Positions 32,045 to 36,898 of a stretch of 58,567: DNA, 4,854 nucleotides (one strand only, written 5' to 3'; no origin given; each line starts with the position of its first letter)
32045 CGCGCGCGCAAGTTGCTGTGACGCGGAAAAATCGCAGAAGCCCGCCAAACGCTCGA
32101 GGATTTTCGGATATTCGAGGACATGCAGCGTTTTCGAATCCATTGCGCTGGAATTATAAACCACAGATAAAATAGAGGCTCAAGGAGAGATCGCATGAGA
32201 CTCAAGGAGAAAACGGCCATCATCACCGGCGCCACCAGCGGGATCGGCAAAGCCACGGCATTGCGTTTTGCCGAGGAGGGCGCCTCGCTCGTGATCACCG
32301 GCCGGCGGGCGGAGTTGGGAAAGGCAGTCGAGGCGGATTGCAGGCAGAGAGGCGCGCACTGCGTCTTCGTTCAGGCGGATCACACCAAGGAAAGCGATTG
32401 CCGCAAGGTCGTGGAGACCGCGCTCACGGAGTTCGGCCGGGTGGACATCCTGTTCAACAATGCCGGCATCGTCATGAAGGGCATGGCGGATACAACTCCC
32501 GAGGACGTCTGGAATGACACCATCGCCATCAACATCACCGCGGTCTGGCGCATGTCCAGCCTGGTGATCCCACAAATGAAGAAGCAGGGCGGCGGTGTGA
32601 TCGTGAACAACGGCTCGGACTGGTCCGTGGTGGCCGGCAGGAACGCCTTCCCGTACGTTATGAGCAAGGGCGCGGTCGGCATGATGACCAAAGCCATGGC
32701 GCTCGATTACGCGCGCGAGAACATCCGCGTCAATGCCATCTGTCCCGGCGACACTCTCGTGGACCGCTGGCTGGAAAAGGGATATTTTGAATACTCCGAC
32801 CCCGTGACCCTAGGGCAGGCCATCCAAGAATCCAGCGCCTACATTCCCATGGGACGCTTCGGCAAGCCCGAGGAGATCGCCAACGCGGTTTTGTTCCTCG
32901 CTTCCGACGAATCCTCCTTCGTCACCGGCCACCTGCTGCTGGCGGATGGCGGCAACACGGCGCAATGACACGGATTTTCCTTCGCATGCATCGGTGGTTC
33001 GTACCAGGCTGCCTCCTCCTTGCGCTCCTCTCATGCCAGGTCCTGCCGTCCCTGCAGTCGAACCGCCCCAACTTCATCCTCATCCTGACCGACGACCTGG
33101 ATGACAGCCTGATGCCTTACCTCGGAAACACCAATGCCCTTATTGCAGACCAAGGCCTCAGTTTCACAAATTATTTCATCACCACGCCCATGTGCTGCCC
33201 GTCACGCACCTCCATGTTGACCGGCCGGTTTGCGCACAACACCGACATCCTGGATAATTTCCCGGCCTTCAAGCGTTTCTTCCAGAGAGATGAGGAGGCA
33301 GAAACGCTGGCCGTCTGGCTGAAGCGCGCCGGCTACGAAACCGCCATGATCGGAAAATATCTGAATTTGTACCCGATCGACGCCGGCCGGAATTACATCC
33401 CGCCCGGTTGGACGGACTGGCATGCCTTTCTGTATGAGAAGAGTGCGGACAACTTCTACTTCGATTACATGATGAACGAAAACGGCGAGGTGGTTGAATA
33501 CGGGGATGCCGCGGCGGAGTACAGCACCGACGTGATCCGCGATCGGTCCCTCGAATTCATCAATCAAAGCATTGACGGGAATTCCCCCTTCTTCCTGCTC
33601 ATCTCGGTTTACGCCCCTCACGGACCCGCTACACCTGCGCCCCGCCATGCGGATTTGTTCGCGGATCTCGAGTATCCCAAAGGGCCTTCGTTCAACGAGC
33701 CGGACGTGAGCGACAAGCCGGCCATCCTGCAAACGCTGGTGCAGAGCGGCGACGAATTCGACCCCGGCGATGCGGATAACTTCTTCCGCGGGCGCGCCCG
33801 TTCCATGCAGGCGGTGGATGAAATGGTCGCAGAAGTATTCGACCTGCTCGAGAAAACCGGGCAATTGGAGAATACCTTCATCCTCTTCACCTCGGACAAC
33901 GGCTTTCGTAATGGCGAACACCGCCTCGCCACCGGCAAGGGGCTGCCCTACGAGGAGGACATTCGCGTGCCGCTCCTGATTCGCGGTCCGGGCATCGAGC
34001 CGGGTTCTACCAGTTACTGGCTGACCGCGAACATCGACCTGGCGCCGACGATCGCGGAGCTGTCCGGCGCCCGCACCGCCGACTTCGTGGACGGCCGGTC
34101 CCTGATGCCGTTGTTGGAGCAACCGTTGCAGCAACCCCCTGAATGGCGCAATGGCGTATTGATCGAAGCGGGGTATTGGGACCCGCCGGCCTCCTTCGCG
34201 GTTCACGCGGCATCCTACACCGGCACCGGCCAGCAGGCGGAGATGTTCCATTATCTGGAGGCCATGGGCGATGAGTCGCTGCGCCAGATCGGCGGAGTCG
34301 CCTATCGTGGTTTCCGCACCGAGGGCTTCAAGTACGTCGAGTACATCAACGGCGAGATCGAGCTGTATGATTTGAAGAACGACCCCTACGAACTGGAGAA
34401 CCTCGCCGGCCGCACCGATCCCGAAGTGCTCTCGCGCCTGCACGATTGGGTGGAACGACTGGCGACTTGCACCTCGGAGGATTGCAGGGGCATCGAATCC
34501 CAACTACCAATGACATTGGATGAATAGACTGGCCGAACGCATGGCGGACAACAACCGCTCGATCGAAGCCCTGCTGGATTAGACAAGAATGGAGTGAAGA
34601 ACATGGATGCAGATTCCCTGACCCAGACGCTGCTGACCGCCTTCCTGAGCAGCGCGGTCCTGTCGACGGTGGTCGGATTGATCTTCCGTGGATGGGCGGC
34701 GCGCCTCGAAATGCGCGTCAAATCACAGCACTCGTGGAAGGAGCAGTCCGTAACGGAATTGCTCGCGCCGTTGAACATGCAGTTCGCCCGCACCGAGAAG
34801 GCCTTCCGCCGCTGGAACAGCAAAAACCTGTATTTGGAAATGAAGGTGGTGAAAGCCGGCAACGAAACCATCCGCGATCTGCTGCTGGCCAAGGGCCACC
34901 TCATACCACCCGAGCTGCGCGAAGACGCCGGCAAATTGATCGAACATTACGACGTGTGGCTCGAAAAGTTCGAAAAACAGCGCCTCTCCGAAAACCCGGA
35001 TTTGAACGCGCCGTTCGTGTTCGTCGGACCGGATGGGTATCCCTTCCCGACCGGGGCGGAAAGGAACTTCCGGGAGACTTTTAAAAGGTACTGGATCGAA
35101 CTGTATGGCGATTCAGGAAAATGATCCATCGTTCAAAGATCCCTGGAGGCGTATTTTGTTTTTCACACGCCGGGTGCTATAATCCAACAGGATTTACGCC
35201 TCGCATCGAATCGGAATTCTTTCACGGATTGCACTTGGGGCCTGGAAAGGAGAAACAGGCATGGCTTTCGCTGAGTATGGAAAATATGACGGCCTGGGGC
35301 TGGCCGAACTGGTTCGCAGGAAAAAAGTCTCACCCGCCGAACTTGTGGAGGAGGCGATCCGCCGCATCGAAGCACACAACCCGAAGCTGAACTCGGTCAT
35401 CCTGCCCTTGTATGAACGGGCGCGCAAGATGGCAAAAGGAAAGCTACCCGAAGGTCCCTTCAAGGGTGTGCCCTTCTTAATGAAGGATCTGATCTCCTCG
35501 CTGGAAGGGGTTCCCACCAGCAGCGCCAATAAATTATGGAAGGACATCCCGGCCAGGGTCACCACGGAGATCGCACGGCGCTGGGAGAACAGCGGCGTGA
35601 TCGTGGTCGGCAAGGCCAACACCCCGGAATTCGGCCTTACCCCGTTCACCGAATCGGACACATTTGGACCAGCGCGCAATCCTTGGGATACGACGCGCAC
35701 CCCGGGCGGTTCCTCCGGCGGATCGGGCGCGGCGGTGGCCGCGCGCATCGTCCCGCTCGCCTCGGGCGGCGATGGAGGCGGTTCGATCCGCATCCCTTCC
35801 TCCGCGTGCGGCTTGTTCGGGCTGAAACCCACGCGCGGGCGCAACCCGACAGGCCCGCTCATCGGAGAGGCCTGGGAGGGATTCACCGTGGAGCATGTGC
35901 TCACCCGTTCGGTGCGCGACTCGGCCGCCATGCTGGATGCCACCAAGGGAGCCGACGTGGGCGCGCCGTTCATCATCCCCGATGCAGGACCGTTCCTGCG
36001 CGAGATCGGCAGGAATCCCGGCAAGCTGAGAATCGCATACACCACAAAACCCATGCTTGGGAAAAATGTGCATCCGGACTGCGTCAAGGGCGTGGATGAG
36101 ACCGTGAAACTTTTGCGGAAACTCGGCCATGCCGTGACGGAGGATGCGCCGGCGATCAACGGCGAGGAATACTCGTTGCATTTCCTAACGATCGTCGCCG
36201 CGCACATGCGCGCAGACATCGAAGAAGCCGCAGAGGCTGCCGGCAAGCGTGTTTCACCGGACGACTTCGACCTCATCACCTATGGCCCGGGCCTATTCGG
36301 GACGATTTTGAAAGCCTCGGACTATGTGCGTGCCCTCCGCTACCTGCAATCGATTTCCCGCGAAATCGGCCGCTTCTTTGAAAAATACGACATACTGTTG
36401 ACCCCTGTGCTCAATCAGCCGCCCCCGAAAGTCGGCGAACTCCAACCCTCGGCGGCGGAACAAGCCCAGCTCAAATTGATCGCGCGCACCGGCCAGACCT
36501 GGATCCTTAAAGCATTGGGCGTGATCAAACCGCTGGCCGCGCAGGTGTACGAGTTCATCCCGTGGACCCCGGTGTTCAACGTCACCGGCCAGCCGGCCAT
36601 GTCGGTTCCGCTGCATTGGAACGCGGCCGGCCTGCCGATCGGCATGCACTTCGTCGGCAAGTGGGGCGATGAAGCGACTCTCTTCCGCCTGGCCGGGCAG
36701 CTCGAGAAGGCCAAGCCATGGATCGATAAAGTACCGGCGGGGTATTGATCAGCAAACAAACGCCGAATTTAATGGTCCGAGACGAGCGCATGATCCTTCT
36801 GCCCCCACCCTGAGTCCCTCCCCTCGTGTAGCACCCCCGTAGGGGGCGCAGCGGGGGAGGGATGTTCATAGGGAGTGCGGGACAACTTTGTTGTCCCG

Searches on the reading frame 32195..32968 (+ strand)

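Call 21: search_protein_families(library=pfam, proteins=[window:32195-32968:+], max_evalue=0.001)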
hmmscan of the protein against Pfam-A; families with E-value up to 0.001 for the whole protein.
window:32195-32968:+ (257 aa): 5 families
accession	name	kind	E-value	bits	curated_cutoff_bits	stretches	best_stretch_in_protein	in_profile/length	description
PF13561.12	adh_short_C2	-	7.2e-58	196.4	27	1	12-254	1-235/236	Enoyl-(Acyl carrier protein) reductase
PF00106.31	adh_short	-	1.4e-53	181.8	26.6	1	6-189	1-184/195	short chain dehydrogenase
PF08659.16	KR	-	2e-12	47.9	22.6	1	7-124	2-123/180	KR domain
PF01370.27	Epimerase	-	1.6e-05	24.9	20.9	1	9-117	2-99/240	NAD dependent epimerase/dehydratase family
PF23441.1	SDR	-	5e-05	23.3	27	1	157-253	167-254/258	SDR-like rossmann domain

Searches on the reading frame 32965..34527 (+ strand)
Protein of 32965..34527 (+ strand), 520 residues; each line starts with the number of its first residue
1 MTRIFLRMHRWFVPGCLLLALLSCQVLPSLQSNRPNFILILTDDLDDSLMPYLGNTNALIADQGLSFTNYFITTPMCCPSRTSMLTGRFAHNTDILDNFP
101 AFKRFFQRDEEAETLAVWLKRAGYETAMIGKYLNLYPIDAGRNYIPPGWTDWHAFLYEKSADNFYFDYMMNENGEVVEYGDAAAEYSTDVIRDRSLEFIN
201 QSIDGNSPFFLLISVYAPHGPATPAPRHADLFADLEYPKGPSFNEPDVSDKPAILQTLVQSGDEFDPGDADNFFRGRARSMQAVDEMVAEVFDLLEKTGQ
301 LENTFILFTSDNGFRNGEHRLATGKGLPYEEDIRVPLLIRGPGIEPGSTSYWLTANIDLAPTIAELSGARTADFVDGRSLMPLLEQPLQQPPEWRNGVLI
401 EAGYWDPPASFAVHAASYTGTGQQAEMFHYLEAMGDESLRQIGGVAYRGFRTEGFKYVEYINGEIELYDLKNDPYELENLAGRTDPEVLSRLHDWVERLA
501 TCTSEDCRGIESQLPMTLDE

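Call 21: search_protein_families(library=pfam, proteins=[window:32965-34527:+], max_evalue=0.001)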
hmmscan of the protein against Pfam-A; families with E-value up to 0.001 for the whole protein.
window:32965-34527:+ (520 aa): 4 families
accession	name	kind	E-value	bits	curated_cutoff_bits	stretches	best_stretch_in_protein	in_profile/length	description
PF00884.28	Sulfatase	-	6.8e-52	177.1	25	1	35-368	1-300/301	Sulfatase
PF16347.10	SGSH_C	-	4.3e-19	69.6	29.3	2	317-430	1-109/154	N-sulphoglucosamine sulphohydrolase, C-terminal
PF01663.27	Phosphodiest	-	1.3e-05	25.4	23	1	60-317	26-224/342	Type I phosphodiesterase / nucleotide pyrophosphatase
PF02995.22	DUF229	-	0.00022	20.5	25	1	281-321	310-350/496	Protein of unknown function (DUF229)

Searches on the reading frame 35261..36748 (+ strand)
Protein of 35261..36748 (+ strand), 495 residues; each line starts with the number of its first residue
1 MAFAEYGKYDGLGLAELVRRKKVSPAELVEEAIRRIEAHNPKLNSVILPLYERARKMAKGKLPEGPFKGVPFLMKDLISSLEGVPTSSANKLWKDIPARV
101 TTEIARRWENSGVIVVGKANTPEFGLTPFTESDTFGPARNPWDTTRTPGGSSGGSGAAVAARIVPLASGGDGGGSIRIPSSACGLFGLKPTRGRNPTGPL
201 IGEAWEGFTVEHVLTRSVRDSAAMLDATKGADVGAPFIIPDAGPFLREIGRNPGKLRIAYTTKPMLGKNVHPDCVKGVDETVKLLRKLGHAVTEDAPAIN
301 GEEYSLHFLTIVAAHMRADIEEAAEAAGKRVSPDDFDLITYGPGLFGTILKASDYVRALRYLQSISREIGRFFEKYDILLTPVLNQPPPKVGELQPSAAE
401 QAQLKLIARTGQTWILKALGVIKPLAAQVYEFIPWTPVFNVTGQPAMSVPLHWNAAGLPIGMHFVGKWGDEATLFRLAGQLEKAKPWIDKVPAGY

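Call 21: search_protein_families(library=pfam, proteins=[window:35261-36748:+], max_evalue=0.001)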
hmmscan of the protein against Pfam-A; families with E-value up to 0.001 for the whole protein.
window:35261-36748:+ (495 aa): 1 family
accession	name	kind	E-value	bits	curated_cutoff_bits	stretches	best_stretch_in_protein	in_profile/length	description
PF01425.27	Amidase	-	2.2e-90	304.3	27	1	27-474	1-444/445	Amidase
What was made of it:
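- Checked: The flanks are an amidase (35261-36748) and an OmpR-type response regulator plus histidine kinase (39548-41678) (call 21).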
